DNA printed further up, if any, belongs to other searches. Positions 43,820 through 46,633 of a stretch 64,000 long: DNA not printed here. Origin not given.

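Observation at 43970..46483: Single-polypeptide fusion of glucose-6-phosphate dehydrogenase with a 6-phosphogluconate-dehydrogenase-like domain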

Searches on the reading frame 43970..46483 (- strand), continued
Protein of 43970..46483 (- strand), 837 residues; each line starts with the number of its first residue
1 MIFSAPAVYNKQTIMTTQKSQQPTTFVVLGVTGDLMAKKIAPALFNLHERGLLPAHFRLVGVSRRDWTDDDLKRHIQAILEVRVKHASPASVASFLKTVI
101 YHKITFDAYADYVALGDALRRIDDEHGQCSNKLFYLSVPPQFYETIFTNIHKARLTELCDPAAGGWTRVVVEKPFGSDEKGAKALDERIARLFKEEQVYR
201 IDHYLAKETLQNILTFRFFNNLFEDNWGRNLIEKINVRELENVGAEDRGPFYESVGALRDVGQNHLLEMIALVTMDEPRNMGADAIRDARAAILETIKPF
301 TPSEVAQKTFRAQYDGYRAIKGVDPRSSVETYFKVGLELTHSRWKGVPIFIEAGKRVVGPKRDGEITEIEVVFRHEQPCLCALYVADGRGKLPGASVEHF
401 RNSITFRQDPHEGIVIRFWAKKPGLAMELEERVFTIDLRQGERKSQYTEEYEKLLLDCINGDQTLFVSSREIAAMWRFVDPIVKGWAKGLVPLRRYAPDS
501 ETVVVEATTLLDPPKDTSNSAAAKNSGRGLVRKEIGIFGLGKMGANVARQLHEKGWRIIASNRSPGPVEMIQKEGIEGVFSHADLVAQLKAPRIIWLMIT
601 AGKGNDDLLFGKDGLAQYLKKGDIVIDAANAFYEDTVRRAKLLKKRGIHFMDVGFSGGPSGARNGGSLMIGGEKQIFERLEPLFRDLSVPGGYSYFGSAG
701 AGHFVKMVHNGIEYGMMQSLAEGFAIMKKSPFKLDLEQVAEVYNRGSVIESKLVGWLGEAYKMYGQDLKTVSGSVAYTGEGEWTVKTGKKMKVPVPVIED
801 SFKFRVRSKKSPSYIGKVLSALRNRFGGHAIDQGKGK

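Call 5: find_homologous_proteins(query=window:43970-46483:-, max_evalue=1e-10)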
Query window:43970-46483:- (837 aa): 7918 proteins with E <= 1e-10 among 8000 candidates; the best 120 are listed.
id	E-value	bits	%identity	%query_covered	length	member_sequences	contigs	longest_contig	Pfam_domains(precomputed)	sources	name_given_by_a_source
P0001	0.0e+0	1676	88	98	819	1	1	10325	PF02781.22,PF03446.22,PF02826.26,PF00393.25,PF00479.29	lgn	-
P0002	0.0e+0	1670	87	98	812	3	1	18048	PF02781.22,PF03446.22,PF00393.25,PF00479.29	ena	-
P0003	0.0e+0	1669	88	98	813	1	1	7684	PF02781.22,PF03446.22,PF02826.26,PF00393.25,PF00479.29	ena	-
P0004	0.0e+0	1665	88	98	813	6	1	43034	PF02781.22,PF03446.22,PF02826.26,PF00393.25,PF00479.29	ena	-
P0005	0.0e+0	1664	88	98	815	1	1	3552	PF02781.22,PF03446.22,PF02826.26,PF00393.25,PF00479.29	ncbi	-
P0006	0.0e+0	1654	87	98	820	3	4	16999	PF02781.22,PF03446.22,PF02826.26,PF00393.25,PF00479.29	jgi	jgi:glucose-6-phosphate 1-dehydrogenase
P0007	0.0e+0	1651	88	98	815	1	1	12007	PF02781.22,PF03446.22,PF02826.26,PF00393.25,PF00479.29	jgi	-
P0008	0.0e+0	1649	87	98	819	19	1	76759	PF02781.22,PF03446.22,PF02826.26,PF00393.25,PF00479.29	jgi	jgi:glucose-6-phosphate 1-dehydrogenase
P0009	0.0e+0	1645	86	98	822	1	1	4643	PF02781.22,PF03446.22,PF02826.26,PF00393.25,PF00479.29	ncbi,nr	ncbi:MAG TPA: glucose-6-phosphate dehydrogenase [Candidatus Paceibacterota bacterium]|nr:glucose-6-p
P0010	0.0e+0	1639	85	98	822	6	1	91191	PF02781.22,PF03446.22,PF02826.26,PF00393.25,PF00479.29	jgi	jgi:glucose-6-phosphate 1-dehydrogenase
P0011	0.0e+0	1636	86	98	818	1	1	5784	PF02781.22,PF03446.22,PF02826.26,PF00393.25,PF00479.29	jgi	jgi:glucose-6-phosphate 1-dehydrogenase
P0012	0.0e+0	1635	87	98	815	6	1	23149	PF02781.22,PF03446.22,PF02826.26,PF00393.25,PF00479.29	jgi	jgi:glucose-6-phosphate 1-dehydrogenase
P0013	0.0e+0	1628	85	98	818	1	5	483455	PF02781.22,PF03446.22,PF02826.26,PF00393.25,PF00479.29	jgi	jgi:glucose-6-phosphate 1-dehydrogenase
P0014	0.0e+0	1617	85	98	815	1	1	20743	PF02781.22,PF03446.22,PF02826.26,PF00393.25,PF00479.29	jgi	jgi:glucose-6-phosphate 1-dehydrogenase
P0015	0.0e+0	1615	85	98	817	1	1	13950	PF02781.22,PF03446.22,PF00393.25,PF00479.29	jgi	jgi:glucose-6-phosphate 1-dehydrogenase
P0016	0.0e+0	1614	85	98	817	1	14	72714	PF02781.22,PF03446.22,PF02826.26,PF00393.25,PF00479.29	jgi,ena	-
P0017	0.0e+0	1611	85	98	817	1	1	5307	PF02781.22,PF03446.22,PF02826.26,PF00393.25,PF00479.29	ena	-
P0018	0.0e+0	1603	83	98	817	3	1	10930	PF02781.22,PF03446.22,PF02826.26,PF00393.25,PF00479.29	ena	-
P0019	0.0e+0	1587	88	94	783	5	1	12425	PF02781.22,PF03446.22,PF02826.26,PF00393.25,PF00479.29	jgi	jgi:glucose-6-phosphate 1-dehydrogenase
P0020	0.0e+0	1555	81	98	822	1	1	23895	PF02781.22,PF03446.22,PF02826.26,PF00393.25,PF00479.29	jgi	jgi:glucose-6-phosphate 1-dehydrogenase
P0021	0.0e+0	1540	82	98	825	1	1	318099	PF02781.22,PF03446.22,PF00393.25,PF00479.29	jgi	jgi:glucose-6-phosphate 1-dehydrogenase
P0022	0.0e+0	1497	79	98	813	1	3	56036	PF02781.22,PF02254.25,PF03446.22,PF02826.26,PF00393.25,PF00479.29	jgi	jgi:glucose-6-phosphate 1-dehydrogenase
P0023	0.0e+0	1495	80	98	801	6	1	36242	PF02781.22,PF03446.22,PF00393.25,PF00479.29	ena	-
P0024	0.0e+0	1471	77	98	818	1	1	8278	PF02781.22,PF03446.22,PF02826.26,PF00393.25,PF00479.29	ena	-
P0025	0.0e+0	1470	79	97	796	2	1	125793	PF02781.22,PF03446.22,PF00393.25,PF00479.29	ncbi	-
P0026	0.0e+0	1466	77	98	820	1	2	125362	PF02781.22,PF02558.23,PF03446.22,PF02826.26,PF00393.25,PF00479.29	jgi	jgi:glucose-6-phosphate 1-dehydrogenase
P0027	0.0e+0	1421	73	98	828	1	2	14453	PF02781.22,PF03446.22,PF00393.25,PF00479.29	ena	-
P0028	0.0e+0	1352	72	98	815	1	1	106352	PF02781.22,PF03446.22,PF00393.25,PF00479.29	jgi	jgi:glucose-6-phosphate 1-dehydrogenase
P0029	0.0e+0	1338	71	97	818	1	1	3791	PF02781.22,PF03446.22,PF00393.25,PF00479.29,PF03807.24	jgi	jgi:glucose-6-phosphate 1-dehydrogenase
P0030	0.0e+0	1337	72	98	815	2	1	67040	PF02781.22,PF03446.22,PF00393.25,PF00479.29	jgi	-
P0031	0.0e+0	1336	71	97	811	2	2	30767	PF02781.22,PF03446.22,PF00393.25,PF00479.29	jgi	jgi:glucose-6-phosphate 1-dehydrogenase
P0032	0.0e+0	1327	71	97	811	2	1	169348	PF02781.22,PF03446.22,PF00393.25,PF00479.29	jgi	jgi:glucose-6-phosphate 1-dehydrogenase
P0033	0.0e+0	1281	67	98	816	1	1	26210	PF02781.22,PF03446.22,PF00393.25,PF00479.29,PF01488.27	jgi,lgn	-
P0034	0.0e+0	1267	67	98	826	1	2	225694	PF02781.22,PF03446.22,PF02826.26,PF00393.25,PF00479.29,PF01488.27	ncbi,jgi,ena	-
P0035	0.0e+0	1257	68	98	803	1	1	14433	PF02781.22,PF03446.22,PF02826.26,PF00393.25,PF00479.29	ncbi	-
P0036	0.0e+0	1250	66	98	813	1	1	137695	PF02781.22,PF03446.22,PF00393.25,PF00479.29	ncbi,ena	-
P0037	0.0e+0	1247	67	97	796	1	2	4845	PF02781.22,PF03446.22,PF00393.25,PF00479.29,PF03807.24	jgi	jgi:glucose-6-phosphate 1-dehydrogenase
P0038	0.0e+0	1245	65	98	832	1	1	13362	PF02781.22,PF03446.22,PF02826.26,PF00393.25,PF00479.29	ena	-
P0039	0.0e+0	1245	66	97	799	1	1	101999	PF02781.22,PF03446.22,PF02826.26,PF00393.25,PF00479.29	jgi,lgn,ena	-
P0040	0.0e+0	1232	66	97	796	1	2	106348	PF02781.22,PF03446.22,PF02826.26,PF00393.25,PF00479.29,PF03807.24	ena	-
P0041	0.0e+0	1223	65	98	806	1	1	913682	PF02781.22,PF03446.22,PF02826.26,PF00393.25,PF00479.29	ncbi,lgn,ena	-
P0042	0.0e+0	1221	67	97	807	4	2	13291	PF02781.22,PF03446.22,PF02826.26,PF00393.25,PF00479.29,PF03807.24,PF01488.27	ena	-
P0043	0.0e+0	1220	65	97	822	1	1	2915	PF02781.22,PF03446.22,PF02826.26,PF00393.25,PF00479.29,PF01488.27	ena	-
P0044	0.0e+0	1220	66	98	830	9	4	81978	PF02781.22,PF03446.22,PF00393.25,PF00479.29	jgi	jgi:glucose-6-phosphate 1-dehydrogenase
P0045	0.0e+0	1218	64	98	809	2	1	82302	PF02781.22,PF03446.22,PF00393.25,PF00479.29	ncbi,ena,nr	ncbi:MAG TPA: glucose-6-phosphate dehydrogenase [Candidatus Paceibacterota bacterium]|nr:glucose-6-p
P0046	0.0e+0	1217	64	98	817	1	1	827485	PF02781.22,PF03446.22,PF00393.25,PF00479.29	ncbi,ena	-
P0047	0.0e+0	1212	64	98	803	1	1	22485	PF02781.22,PF03446.22,PF00393.25,PF00479.29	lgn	-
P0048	0.0e+0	1209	66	97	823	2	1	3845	PF02781.22,PF03446.22,PF00393.25,PF00479.29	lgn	-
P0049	0.0e+0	1205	64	98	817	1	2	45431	PF02781.22,PF03446.22,PF00393.25,PF00479.29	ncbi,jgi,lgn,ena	jgi:glucose-6-phosphate 1-dehydrogenase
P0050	0.0e+0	1201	65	97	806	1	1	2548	PF02781.22,PF03446.22,PF00393.25,PF00479.29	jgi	jgi:glucose-6-phosphate 1-dehydrogenase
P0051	0.0e+0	1198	63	98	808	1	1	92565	PF02781.22,PF03446.22,PF00393.25,PF00479.29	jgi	jgi:glucose-6-phosphate 1-dehydrogenase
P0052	0.0e+0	1181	62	98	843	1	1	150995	PF02781.22,PF03446.22,PF00393.25,PF00479.29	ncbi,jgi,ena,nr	ncbi:MAG TPA: glucose-6-phosphate dehydrogenase [Candidatus Paceibacterota bacterium]|nr:glucose-6-p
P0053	0.0e+0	1180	65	97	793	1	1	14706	PF02781.22,PF02254.25,PF03446.22,PF00393.25,PF00479.29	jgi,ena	-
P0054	0.0e+0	1178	63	97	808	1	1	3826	PF02781.22,PF03446.22,PF00393.25,PF00479.29,PF01488.27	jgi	jgi:glucose-6-phosphate 1-dehydrogenase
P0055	0.0e+0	1175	63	98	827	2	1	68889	PF02781.22,PF03446.22,PF02826.26,PF00393.25,PF00479.29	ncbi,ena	-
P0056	0.0e+0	1170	63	98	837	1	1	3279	PF02781.22,PF03446.22,PF00393.25,PF00479.29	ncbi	-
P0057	0.0e+0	1170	63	98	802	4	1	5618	PF02781.22,PF03446.22,PF02826.26,PF00393.25,PF00479.29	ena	-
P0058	0.0e+0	1169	63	98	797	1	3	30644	PF02781.22,PF03446.22,PF02826.26,PF00393.25,PF00479.29,PF03807.24,PF01488.27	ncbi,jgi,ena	jgi:glucose-6-phosphate 1-dehydrogenase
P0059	0.0e+0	1160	63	98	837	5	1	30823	PF02781.22,PF03446.22,PF00393.25,PF00479.29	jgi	jgi:glucose-6-phosphate 1-dehydrogenase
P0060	0.0e+0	1157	63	98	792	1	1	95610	PF02781.22,PF03446.22,PF00393.25,PF00479.29,PF01488.27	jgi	jgi:glucose-6-phosphate 1-dehydrogenase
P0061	0.0e+0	1155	63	98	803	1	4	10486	PF02781.22,PF03446.22,PF00393.25,PF00479.29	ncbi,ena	-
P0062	0.0e+0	1154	63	97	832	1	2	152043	PF02781.22,PF03446.22,PF00393.25,PF00479.29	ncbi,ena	-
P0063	0.0e+0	1153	64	98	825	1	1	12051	PF02781.22,PF03446.22,PF00393.25,PF00479.29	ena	-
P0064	0.0e+0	1152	63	97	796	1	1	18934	PF02781.22,PF03446.22,PF00393.25,PF00479.29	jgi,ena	-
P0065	0.0e+0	1151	63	98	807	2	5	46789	PF02781.22,PF03446.22,PF00393.25,PF00479.29,PF03807.24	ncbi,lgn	-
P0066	0.0e+0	1150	62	98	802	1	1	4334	PF02781.22,PF03446.22,PF00393.25,PF00479.29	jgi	jgi:glucose-6-phosphate 1-dehydrogenase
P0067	0.0e+0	1144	62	98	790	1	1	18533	PF02781.22,PF03446.22,PF00393.25,PF00479.29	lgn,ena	-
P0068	0.0e+0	1136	61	97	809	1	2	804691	PF02781.22,PF03446.22,PF02826.26,PF00393.25,PF00479.29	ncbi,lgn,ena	-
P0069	0.0e+0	1136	61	98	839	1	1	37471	PF02781.22,PF03446.22,PF00393.25,PF00479.29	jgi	-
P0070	0.0e+0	1128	78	75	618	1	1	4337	PF02781.22,PF03446.22,PF02826.26,PF00393.25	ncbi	-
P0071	0.0e+0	1121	62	97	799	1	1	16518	PF02781.22,PF02254.25,PF03446.22,PF02826.26,PF00393.25,PF00479.29,PF03807.24,PF01488.27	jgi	jgi:glucose-6-phosphate 1-dehydrogenase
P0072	0.0e+0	1119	61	98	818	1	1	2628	PF02781.22,PF03446.22,PF00393.25,PF00479.29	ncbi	-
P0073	0.0e+0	1117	62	97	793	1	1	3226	PF02781.22,PF03446.22,PF02826.26,PF00393.25,PF00479.29,PF03807.24,PF01488.27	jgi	jgi:glucose-6-phosphate 1-dehydrogenase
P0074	0.0e+0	1108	60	98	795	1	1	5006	PF02781.22,PF03446.22,PF00393.25,PF00479.29,PF01488.27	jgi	jgi:glucose-6-phosphate 1-dehydrogenase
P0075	0.0e+0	1105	61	97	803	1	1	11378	PF02781.22,PF03446.22,PF00393.25,PF00479.29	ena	-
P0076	0.0e+0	1104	62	97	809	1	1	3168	PF02781.22,PF03446.22,PF00393.25,PF00479.29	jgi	jgi:glucose-6-phosphate 1-dehydrogenase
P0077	0.0e+0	1104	60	98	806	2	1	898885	PF02781.22,PF03446.22,PF00393.25,PF00479.29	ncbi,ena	-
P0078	0.0e+0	1103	60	98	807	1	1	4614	PF02781.22,PF03446.22,PF00393.25,PF00479.29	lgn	-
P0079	0.0e+0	1102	60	97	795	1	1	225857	PF02781.22,PF03446.22,PF02826.26,PF00393.25,PF00479.29,PF03807.24,PF01488.27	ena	-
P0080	0.0e+0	1091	59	98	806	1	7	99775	PF02781.22,PF03446.22,PF02826.26,PF00393.25,PF00479.29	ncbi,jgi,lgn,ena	ncbi:MAG: glucose-6-phosphate dehydrogenase [Minisyncoccia bacterium]|jgi:glucose-6-phosphate 1-dehy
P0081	0.0e+0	1091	60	98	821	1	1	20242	PF02781.22,PF03446.22,PF00393.25,PF00479.29,PF01488.27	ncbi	-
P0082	0.0e+0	1090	59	97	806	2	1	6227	PF02781.22,PF03446.22,PF00393.25,PF00479.29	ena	-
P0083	0.0e+0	1086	59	98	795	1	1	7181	PF02781.22,PF03446.22,PF02826.26,PF00393.25,PF00479.29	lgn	-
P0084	0.0e+0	1085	59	98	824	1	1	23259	PF02781.22,PF03446.22,PF00393.25,PF00479.29,PF01488.27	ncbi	-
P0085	0.0e+0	1084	59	98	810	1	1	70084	PF02781.22,PF03446.22,PF00393.25,PF00479.29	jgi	jgi:glucose-6-phosphate 1-dehydrogenase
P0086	0.0e+0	1084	61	97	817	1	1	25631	PF02781.22,PF03446.22,PF02826.26,PF00393.25,PF00479.29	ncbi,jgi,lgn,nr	ncbi:MAG TPA: glucose-6-phosphate dehydrogenase [Candidatus Paceibacterota bacterium]|jgi:glucose-6-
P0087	0.0e+0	1075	59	98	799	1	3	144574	PF02781.22,PF03446.22,PF00393.25,PF00479.29,PF01488.27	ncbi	-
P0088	0.0e+0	1069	58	98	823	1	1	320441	PF02781.22,PF03446.22,PF00393.25,PF00479.29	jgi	jgi:glucose-6-phosphate 1-dehydrogenase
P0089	0.0e+0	1057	55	99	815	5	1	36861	PF02781.22,PF03446.22,PF00393.25,PF00479.29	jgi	jgi:glucose-6-phosphate 1-dehydrogenase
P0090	0.0e+0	1054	58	99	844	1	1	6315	PF02781.22,PF03446.22,PF00393.25,PF00479.29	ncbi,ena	-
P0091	0.0e+0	1054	59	98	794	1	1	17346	PF02781.22,PF03446.22,PF02826.26,PF00393.25,PF00479.29,PF03807.24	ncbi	-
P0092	0.0e+0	1054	58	97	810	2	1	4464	PF02781.22,PF03446.22,PF02826.26,PF00393.25,PF00479.29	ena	-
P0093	0.0e+0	1051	58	98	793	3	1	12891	PF02781.22,PF03446.22,PF02826.26,PF00393.25,PF00479.29,PF03807.24,PF01488.27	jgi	jgi:glucose-6-phosphate 1-dehydrogenase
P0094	0.0e+0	1051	59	97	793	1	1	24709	PF02781.22,PF03446.22,PF02826.26,PF00393.25,PF00479.29,PF03807.24,PF01488.27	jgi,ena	jgi:glucose-6-phosphate 1-dehydrogenase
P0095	0.0e+0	1050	58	98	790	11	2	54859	PF02781.22,PF03446.22,PF02826.26,PF00393.25,PF00479.29,PF03807.24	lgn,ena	-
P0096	0.0e+0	1047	59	98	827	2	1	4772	PF02781.22,PF03446.22,PF00393.25,PF00479.29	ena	-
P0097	0.0e+0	1044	58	98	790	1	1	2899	PF02781.22,PF03446.22,PF00393.25,PF00479.29,PF03807.24,PF01488.27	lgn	-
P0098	0.0e+0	1042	58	98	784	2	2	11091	PF02781.22,PF03446.22,PF00393.25,PF00479.29,PF03807.24,PF01488.27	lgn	-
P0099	0.0e+0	1041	80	67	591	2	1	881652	PF02781.22,PF03446.22,PF00479.29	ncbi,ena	-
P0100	0.0e+0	1041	57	97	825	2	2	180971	PF02781.22,PF03446.22,PF00393.25,PF00479.29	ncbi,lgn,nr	ncbi:MAG: glucose-6-phosphate dehydrogenase [Patescibacteria group bacterium]|nr:glucose-6-phosphate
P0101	0.0e+0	1040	58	98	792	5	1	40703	PF02781.22,PF03446.22,PF02826.26,PF00393.25,PF00479.29,PF03807.24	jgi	jgi:glucose-6-phosphate 1-dehydrogenase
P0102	0.0e+0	1038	57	98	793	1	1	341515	PF02781.22,PF03446.22,PF02826.26,PF00393.25,PF00479.29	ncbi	-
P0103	0.0e+0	1038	58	97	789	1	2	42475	PF02781.22,PF03446.22,PF02826.26,PF00393.25,PF00479.29,PF03807.24,PF01488.27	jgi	-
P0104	0.0e+0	1038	58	98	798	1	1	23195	PF02781.22,PF03446.22,PF02826.26,PF00393.25,PF00479.29,PF03807.24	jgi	jgi:glucose-6-phosphate 1-dehydrogenase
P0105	0.0e+0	1037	58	97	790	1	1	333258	PF02781.22,PF03446.22,PF02826.26,PF00393.25,PF00479.29,PF03807.24,PF01488.27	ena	-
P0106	0.0e+0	1036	59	97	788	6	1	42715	PF02781.22,PF03446.22,PF02826.26,PF00393.25,PF00479.29,PF03807.24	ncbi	-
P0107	0.0e+0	1036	59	97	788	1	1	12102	PF02781.22,PF03446.22,PF02826.26,PF00393.25,PF00479.29,PF03807.24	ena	-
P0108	0.0e+0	1033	59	97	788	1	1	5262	PF02781.22,PF03446.22,PF02826.26,PF00393.25,PF00479.29,PF03807.24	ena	-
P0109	0.0e+0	1033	58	98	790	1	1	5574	PF02781.22,PF03446.22,PF00393.25,PF00479.29,PF03807.24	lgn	-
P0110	0.0e+0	1033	58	98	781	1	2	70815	PF02781.22,PF03446.22,PF02826.26,PF00393.25,PF00479.29,PF03807.24,PF01488.27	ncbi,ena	-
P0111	0.0e+0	1031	57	98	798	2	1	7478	PF02781.22,PF03446.22,PF02826.26,PF00393.25,PF00479.29,PF03807.24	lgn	-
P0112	0.0e+0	1024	54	98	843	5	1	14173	PF02781.22,PF03446.22,PF02826.26,PF00393.25,PF00479.29,PF03807.24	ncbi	ncbi:MAG: decarboxylating 6-phosphogluconate dehydrogenase [Minisyncoccia bacterium]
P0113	0.0e+0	1024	56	98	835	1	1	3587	PF02781.22,PF03446.22,PF00393.25,PF00479.29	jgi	jgi:glucose-6-phosphate 1-dehydrogenase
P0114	0.0e+0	1019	57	98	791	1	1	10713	PF02781.22,PF03446.22,PF02826.26,PF00393.25,PF00479.29,PF01488.27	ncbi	-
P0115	0.0e+0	1017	57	99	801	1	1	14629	PF02781.22,PF03446.22,PF02826.26,PF00393.25,PF00479.29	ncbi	-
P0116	0.0e+0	1012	60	91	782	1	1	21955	PF02781.22,PF03446.22,PF00393.25,PF00479.29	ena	-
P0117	2.8e-298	1010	57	97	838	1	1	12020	PF02781.22,PF03446.22,PF00393.25,PF00479.29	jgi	jgi:glucose-6-phosphate 1-dehydrogenase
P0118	6.8e-298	1009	57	98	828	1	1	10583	PF02781.22,PF03446.22,PF00393.25,PF00479.29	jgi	jgi:glucose-6-phosphate 1-dehydrogenase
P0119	2.7e-297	1007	56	98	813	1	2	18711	PF02781.22,PF03446.22,PF02826.26,PF00393.25,PF00479.29,PF01488.27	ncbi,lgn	-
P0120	3.2e-296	1003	58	97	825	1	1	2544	PF02781.22,PF03446.22,PF02826.26,PF00393.25,PF00479.29,PF01488.27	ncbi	-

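Call 14: find_encoding_contigs(protein=P0041, flank=10000, max_places=2)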
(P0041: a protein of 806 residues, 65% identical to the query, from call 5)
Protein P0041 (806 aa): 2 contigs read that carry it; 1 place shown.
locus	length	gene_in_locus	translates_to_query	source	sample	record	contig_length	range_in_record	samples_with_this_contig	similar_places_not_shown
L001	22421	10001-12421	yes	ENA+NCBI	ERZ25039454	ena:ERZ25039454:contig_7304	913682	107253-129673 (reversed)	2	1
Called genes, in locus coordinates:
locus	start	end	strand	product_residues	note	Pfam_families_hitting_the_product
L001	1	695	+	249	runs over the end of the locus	PF00121:TIM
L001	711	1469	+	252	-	PF04402:SIMPL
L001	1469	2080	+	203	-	PF04138:GtrA_DPMS_TM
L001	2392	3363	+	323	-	PF01565:FAD_binding_4, PF02873:MurB_C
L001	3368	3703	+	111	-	PF02482:Ribosomal_S30AE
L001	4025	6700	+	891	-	PF07517:SecA_DEAD, PF01043:SecA_PP_bind, PF21090:P-loop_SecA, PF07516:SecA_SW, PF02810:SEC-C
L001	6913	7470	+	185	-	PF04542:Sigma70_r2, PF07638:Sigma70_ECF (faint), PF08281:Sigma70_r4_2, PF04545:Sigma70_r4 (weak)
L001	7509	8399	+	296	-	PF18915:DUF5667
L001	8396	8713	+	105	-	PF01588:tRNA_bind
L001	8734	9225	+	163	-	PF00254:FKBP_C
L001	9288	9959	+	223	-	PF00072:Response_reg, PF00486:Trans_reg_C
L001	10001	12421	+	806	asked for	PF00479:G6PD_N, PF02781:G6PD_C, PF02826:2-Hacid_dh_C (faint), PF03446:NAD_binding_2, PF00393:6PGD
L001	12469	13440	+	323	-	PF10432:bact-PGI_C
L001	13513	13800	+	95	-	-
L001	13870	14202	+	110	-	-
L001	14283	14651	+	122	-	PF00072:Response_reg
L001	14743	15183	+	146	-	PF01161:PBP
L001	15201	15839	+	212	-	PF04542:Sigma70_r2, PF04545:Sigma70_r4, PF08281:Sigma70_r4_2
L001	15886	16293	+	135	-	-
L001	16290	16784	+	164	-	-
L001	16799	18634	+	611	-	PF25973:BSH_CzcB (faint), PF25917:BSH_RND (weak), PF25990:Beta-barrel_YknX (weak)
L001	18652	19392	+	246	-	PF00005:ABC_tran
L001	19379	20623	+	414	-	PF12704:MacB_PCD, PF02687:FtsX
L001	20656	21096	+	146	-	PF18914:DUF5666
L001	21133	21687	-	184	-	-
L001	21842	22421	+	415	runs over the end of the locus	PF04041:Glyco_hydro_130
